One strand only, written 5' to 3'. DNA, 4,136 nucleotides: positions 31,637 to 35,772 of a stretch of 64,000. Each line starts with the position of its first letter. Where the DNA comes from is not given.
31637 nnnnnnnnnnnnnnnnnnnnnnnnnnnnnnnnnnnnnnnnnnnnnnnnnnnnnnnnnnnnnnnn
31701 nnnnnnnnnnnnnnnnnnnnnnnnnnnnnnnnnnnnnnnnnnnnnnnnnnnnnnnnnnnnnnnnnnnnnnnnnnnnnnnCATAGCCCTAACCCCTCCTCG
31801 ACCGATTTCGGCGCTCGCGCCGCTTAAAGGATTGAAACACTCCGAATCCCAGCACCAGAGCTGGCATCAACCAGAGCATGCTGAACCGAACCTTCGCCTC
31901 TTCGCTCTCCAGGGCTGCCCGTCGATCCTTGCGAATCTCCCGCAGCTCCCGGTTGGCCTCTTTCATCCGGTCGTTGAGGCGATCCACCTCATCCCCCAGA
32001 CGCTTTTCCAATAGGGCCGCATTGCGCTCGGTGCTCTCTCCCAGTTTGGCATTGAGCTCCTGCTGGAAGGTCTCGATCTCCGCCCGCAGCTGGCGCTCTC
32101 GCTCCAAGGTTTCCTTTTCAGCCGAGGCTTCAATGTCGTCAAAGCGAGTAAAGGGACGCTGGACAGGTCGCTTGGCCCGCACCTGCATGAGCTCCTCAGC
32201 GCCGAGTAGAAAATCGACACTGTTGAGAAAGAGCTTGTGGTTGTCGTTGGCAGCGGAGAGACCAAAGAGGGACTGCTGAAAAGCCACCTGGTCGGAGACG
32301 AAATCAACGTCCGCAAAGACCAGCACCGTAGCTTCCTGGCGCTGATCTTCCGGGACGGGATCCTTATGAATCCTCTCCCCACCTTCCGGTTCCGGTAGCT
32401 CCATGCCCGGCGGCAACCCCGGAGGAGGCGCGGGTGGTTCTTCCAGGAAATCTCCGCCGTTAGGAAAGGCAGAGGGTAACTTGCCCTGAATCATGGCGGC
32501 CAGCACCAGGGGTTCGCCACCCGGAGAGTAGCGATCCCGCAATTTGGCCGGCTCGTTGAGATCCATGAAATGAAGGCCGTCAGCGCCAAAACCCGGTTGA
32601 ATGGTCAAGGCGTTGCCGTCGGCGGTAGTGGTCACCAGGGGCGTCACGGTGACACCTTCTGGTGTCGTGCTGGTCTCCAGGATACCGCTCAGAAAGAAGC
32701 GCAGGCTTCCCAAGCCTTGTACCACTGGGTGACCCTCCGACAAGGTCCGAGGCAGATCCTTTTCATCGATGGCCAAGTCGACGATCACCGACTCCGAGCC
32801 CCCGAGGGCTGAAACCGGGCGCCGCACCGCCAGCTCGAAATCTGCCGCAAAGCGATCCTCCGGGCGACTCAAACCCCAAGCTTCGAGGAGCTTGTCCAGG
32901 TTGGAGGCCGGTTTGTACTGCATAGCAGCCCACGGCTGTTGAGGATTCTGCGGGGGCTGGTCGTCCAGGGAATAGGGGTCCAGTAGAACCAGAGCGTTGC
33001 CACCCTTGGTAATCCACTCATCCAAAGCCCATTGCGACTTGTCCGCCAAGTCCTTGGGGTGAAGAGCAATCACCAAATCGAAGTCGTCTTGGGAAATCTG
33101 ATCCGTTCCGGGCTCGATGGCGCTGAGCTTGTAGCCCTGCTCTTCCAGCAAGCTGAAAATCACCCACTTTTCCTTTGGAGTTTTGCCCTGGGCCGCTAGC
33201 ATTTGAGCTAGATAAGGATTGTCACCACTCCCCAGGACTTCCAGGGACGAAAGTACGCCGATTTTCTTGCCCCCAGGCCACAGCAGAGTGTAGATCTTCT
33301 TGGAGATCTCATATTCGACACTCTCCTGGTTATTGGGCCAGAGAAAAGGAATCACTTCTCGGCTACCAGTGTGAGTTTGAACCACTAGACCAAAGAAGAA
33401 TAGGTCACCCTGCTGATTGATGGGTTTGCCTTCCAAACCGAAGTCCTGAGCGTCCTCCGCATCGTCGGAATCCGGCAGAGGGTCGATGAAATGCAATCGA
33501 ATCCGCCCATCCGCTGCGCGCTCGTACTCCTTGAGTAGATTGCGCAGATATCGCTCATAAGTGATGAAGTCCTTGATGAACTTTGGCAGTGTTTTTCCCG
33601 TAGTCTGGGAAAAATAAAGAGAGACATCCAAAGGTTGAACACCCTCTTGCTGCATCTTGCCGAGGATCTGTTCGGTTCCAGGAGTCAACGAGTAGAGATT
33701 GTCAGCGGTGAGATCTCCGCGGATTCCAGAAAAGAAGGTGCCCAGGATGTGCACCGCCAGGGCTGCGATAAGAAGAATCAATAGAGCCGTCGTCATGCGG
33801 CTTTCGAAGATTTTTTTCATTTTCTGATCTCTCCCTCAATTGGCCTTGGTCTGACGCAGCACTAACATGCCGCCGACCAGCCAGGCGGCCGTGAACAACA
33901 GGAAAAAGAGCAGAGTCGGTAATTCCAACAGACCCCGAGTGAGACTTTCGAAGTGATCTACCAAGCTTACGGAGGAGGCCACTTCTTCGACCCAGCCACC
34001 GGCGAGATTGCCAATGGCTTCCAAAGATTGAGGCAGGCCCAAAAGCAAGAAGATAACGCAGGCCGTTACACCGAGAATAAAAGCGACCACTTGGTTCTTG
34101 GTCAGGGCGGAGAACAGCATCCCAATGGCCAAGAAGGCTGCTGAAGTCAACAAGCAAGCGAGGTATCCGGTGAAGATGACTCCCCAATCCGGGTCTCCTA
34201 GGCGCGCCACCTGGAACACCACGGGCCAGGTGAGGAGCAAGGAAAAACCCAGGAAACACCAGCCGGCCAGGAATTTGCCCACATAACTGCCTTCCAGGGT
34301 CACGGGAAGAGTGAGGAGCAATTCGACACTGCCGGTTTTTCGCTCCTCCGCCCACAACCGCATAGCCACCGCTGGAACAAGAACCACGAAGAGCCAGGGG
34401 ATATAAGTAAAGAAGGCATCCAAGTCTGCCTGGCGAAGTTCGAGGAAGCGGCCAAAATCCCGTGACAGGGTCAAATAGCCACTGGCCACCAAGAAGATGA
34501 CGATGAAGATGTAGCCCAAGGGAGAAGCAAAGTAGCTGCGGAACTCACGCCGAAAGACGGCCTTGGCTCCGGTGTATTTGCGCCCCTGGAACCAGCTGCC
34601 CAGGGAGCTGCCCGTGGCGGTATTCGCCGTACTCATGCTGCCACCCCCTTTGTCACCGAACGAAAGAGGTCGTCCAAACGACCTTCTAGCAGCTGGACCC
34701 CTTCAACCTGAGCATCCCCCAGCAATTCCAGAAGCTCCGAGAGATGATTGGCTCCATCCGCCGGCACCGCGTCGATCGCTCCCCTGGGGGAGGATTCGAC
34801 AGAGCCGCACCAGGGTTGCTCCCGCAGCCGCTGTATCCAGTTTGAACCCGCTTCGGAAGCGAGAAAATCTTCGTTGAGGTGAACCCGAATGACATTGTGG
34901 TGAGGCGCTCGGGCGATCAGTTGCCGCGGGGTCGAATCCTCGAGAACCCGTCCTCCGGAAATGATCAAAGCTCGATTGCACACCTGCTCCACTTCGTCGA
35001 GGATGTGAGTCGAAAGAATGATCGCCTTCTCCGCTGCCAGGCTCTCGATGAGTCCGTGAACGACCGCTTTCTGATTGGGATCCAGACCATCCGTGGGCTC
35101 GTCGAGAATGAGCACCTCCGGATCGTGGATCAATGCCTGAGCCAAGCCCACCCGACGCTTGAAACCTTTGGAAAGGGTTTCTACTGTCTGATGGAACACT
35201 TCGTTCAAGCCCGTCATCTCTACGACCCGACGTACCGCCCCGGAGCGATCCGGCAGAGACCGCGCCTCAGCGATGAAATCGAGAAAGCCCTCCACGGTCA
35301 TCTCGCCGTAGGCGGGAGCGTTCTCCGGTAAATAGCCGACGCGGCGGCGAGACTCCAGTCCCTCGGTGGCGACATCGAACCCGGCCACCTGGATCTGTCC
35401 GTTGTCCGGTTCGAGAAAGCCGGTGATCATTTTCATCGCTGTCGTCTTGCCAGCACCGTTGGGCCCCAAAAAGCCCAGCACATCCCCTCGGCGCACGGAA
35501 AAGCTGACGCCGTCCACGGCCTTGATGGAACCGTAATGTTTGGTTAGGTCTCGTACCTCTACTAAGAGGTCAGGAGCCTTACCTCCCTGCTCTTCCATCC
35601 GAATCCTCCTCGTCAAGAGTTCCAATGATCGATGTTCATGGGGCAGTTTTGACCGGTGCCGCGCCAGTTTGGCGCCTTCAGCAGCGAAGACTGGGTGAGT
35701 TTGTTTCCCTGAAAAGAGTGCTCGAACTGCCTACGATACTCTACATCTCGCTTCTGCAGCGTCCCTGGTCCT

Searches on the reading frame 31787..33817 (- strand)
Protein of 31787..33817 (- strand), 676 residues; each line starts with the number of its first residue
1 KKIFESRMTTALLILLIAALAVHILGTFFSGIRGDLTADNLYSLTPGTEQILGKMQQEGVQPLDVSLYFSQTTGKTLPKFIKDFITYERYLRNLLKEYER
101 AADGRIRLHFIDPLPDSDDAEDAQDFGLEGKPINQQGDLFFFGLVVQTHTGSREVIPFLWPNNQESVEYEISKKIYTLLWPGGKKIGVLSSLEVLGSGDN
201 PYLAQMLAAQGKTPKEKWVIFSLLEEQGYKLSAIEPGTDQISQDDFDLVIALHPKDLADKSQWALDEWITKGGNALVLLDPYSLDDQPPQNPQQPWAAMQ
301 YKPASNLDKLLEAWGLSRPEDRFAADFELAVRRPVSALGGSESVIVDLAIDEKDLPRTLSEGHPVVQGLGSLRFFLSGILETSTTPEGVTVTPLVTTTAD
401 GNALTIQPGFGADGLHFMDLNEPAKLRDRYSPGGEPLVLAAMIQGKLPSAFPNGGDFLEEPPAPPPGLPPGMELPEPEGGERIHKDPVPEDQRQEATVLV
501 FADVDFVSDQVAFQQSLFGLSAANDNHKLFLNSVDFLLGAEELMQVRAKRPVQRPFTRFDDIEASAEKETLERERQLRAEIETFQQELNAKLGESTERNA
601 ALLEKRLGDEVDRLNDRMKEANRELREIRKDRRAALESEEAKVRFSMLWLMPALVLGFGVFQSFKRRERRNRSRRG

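Call 56: search_protein_families(library=pfam, proteins=[window:31787-33817:-], max_evalue=0.0001)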
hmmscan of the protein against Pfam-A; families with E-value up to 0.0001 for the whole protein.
window:31787-33817:- (676 aa): 2 families
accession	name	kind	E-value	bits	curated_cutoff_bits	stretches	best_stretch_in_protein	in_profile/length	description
PF09822.16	ABC_transp_aux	-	4.1e-41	141.5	34.7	1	184-532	2-287/288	ABC-type uncharacterized transport system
PF23357.1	DUF7088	-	7.3e-20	71.5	27.8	1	39-147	2-105/105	Domain of unknown function (DUF7088)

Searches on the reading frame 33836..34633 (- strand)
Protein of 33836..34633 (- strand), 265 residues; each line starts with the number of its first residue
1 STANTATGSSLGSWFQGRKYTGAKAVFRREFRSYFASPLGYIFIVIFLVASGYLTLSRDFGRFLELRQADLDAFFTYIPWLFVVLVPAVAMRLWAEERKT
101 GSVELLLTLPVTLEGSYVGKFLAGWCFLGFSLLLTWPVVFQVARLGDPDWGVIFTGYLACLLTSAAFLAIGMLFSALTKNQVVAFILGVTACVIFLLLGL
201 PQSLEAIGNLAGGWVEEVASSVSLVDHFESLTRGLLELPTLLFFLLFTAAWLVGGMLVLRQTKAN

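Call 56: search_protein_families(library=pfam, proteins=[window:33836-34633:-], max_evalue=0.0001)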
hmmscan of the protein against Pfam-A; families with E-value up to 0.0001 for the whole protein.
window:33836-34633:- (265 aa): 5 families
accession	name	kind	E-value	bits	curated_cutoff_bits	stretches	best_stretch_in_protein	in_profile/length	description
PF12679.13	ABC2_membrane_2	-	1.4e-11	44.6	27.2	1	26-223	3-227/283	ABC-2 family transporter protein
PF12698.13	ABC2_membrane_3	-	6.7e-07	29.1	31.6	1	73-203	163-288/347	ABC-2 family transporter protein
PF03379.19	CcmB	-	2.9e-06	27.3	24.9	1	80-179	53-150/215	CcmB protein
PF12730.13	ABC2_membrane_4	-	4.4e-05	24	27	1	74-189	51-173/179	ABC-2 family transporter protein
PF01061.29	ABC2_membrane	-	6.9e-05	22.9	26.9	1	24-199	4-177/211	ABC-2 type transporter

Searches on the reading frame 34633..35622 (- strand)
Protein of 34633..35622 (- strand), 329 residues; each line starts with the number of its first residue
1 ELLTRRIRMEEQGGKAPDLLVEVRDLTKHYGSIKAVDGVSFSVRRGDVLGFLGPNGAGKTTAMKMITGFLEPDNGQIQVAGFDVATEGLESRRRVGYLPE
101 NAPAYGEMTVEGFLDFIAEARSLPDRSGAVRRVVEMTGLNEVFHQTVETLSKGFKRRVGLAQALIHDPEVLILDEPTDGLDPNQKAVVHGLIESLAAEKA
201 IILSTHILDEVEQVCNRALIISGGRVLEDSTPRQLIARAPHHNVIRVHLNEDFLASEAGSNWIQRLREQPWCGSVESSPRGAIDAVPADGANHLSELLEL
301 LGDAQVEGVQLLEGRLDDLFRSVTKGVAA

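Call 56: search_protein_families(library=pfam, proteins=[window:34633-35622:-], max_evalue=0.0001)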
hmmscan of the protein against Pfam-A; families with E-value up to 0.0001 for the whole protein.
window:34633-35622:- (329 aa): 2 families
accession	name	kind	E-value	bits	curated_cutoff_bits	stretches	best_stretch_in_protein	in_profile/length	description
PF00005.33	ABC_tran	-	4.1e-30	105.6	25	1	37-177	2-136/137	ABC transporter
PF13304.12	AAA_21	-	5.4e-10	40.3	27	1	148-207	236-299/304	AAA domain, putative AbiEii toxin, Type IV TA system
